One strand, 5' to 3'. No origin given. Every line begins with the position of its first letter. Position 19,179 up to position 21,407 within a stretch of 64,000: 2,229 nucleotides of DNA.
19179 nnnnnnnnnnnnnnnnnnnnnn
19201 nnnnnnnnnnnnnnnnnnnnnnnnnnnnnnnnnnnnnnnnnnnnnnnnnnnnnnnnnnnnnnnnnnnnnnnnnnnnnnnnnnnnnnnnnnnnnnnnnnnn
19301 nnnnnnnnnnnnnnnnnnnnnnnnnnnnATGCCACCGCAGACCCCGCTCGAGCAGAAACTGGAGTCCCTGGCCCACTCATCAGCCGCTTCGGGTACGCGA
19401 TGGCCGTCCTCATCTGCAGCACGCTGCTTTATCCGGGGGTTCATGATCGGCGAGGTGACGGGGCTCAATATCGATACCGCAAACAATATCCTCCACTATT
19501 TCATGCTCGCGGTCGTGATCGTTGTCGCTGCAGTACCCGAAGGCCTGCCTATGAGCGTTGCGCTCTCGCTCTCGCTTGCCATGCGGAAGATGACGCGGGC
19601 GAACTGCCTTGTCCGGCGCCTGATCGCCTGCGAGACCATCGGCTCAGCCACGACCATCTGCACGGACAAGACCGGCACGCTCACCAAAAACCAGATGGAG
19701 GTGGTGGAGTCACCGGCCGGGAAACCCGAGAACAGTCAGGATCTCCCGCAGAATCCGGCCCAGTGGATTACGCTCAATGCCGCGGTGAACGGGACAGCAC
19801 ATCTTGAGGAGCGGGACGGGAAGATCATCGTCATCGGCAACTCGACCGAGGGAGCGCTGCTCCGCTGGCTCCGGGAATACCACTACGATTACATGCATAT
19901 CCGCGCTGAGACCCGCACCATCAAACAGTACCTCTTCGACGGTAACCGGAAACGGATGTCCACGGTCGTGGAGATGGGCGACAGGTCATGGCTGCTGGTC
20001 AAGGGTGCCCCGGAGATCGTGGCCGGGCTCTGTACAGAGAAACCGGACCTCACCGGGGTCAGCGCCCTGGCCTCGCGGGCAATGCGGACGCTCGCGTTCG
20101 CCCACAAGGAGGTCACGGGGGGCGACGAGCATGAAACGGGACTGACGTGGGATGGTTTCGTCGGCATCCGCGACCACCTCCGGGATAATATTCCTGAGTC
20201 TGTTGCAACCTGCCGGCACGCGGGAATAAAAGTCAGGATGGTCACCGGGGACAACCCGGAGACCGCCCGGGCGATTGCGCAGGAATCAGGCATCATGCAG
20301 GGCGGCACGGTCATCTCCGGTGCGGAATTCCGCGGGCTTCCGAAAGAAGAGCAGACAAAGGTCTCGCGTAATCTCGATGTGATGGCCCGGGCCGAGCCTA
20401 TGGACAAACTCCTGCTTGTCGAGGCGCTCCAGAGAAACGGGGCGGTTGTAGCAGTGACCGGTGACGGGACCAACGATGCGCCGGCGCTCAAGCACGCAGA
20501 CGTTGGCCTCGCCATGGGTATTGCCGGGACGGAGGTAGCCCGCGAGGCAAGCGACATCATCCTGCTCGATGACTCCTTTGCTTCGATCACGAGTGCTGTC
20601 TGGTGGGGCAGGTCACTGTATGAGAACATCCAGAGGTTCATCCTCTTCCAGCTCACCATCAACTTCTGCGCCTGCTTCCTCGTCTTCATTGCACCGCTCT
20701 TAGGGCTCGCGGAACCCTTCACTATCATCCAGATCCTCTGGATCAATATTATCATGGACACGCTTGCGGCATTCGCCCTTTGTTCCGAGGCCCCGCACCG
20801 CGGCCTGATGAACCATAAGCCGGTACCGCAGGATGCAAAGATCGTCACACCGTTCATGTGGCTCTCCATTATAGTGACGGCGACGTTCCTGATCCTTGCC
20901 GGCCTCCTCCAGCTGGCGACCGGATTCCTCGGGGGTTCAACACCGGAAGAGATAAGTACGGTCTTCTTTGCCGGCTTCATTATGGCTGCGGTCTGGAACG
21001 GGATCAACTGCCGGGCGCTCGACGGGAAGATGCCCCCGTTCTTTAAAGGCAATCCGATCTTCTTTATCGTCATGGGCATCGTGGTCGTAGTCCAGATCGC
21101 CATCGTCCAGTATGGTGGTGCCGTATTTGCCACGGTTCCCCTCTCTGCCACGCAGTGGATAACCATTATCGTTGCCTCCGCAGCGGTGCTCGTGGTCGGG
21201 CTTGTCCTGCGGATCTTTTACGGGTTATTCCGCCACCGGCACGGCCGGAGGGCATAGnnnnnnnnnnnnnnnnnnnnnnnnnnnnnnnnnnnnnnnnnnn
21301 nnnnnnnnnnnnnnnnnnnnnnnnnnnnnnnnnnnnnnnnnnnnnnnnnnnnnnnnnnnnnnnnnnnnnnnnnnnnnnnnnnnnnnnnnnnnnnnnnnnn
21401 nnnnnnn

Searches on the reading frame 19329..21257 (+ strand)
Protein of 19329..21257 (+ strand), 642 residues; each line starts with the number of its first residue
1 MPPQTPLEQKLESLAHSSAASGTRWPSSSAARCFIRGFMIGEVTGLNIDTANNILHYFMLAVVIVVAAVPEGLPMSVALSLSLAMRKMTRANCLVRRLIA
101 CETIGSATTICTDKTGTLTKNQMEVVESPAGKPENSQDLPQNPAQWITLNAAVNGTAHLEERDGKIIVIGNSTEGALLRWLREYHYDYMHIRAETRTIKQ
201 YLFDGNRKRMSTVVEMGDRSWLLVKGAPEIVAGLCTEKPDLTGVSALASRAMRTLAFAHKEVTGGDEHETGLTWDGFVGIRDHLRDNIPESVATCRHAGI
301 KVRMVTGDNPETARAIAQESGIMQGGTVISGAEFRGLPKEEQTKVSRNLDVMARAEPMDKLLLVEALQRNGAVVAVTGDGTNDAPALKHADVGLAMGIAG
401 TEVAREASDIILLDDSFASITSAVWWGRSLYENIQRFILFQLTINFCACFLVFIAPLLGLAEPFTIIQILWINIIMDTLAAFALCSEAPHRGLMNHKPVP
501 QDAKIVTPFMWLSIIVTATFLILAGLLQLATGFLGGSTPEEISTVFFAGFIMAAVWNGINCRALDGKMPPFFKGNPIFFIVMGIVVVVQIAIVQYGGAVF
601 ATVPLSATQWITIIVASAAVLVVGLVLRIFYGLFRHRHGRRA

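Call 11: search_protein_families(library=pfam, proteins=[window:19329-21257:+], max_evalue=0.01)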
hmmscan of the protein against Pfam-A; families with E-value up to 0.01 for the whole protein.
window:19329-21257:+ (642 aa): 5 families
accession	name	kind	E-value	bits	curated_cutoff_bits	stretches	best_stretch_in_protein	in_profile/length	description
PF00689.26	Cation_ATPase_C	-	5.5e-37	127.7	27.3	1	462-629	2-174/175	Cation transporting ATPase, C-terminus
PF00702.32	Hydrolase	-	6.5e-17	63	26.4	1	109-391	3-191/191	haloacid dehalogenase-like hydrolase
PF13246.12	Cation_ATPase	-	4.4e-16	59.1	21.7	1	157-237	6-90/91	Cation transport ATPase (P-type)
PF08282.18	Hydrolase_3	-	1.5e-05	25.3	20.9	1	363-412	195-244/255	haloacid dehalogenase-like hydrolase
PF00122.25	E1-E2_ATPase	-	7.9e-05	22.7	28.1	1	43-90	133-180/181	E1-E2 ATPase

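Call 36: search_protein_families(library=ncbifam, proteins=[window:19329-21257:+], max_evalue=0.00001)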
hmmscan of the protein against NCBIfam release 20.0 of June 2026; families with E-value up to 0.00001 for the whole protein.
window:19329-21257:+ (642 aa): 20 families
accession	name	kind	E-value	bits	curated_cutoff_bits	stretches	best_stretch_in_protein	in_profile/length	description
TIGR01517.1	ATPase-IIB_Ca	equivalog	9e-169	563.4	507.05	1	4-629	258-878/882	calcium-translocating P-type ATPase, PMCA-type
TIGR01522.1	ATPase-IIA2_Ca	equivalog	1.9e-107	360.1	798.3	1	48-627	260-846/854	calcium-transporting P-type ATPase, PMR1-type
TIGR01116.1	ATPase-IIA1_Ca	equivalog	7.1e-101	338.6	703.4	1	52-630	210-797/799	calcium-translocating P-type ATPase, SERCA-type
TIGR01106.1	ATPase-IIC_X-K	subfamily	7e-78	262.5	946.1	3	327-507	637-820/997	Na,H/K antiporter P-type ATPase subunit alpha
TIGR01494.1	ATPase_P-type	subfamily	1.4e-73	248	62.3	3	343-459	357-467/478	HAD-IC family P-type ATPase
TIGR01523.1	ATPase-IID_K-Na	equivalog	6.9e-68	229.2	645.05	2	153-528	440-850/997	potassium/sodium efflux P-type ATPase, fungal-type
TIGR01647.1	ATPase-IIIA_H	equivalog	2.5e-58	197.9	615.5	1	51-478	230-639/755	plasma-membrane proton-efflux P-type ATPase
TIGR01524.1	ATPase-IIIB_Mg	equivalog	1.5e-55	188.5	610.75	1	51-631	280-861/867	magnesium-translocating P-type ATPase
NF011702.0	PRK15122.1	subfamily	4.3e-50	170.5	975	1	50-631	316-899/907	magnesium-translocating P-type ATPase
TIGR01525.1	ATPase-IB_hvy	subfamily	7.7e-44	150.5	346.25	3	350-451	429-530/560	heavy metal translocating P-type ATPase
TIGR01657.1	P-ATPase-V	hypoth_equivalog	8.7e-44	149.3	618.25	2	52-328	393-703/1055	ATP13A2 family polyamine export P-type ATPase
TIGR01511.1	ATPase-IB1_Cu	subfamily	1.7e-34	119.6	397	3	349-449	408-504/542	copper-translocating P-type ATPase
TIGR01512.1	ATPase-IB2_Cd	subfamily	4.4e-33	114.7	313.5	2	350-452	366-464/494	cadmium family heavy metal-translocating P-type ATPase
NF008262.1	PRK11033.1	equivalog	4.9e-27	94.7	1005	2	348-481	597-717/731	zinc/cadmium/mercury/lead-transporting ATPase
NF007952.0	PRK10671.1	equivalog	3.8e-25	88.2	1316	1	278-442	649-786/838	copper-exporting P-type ATPase CopA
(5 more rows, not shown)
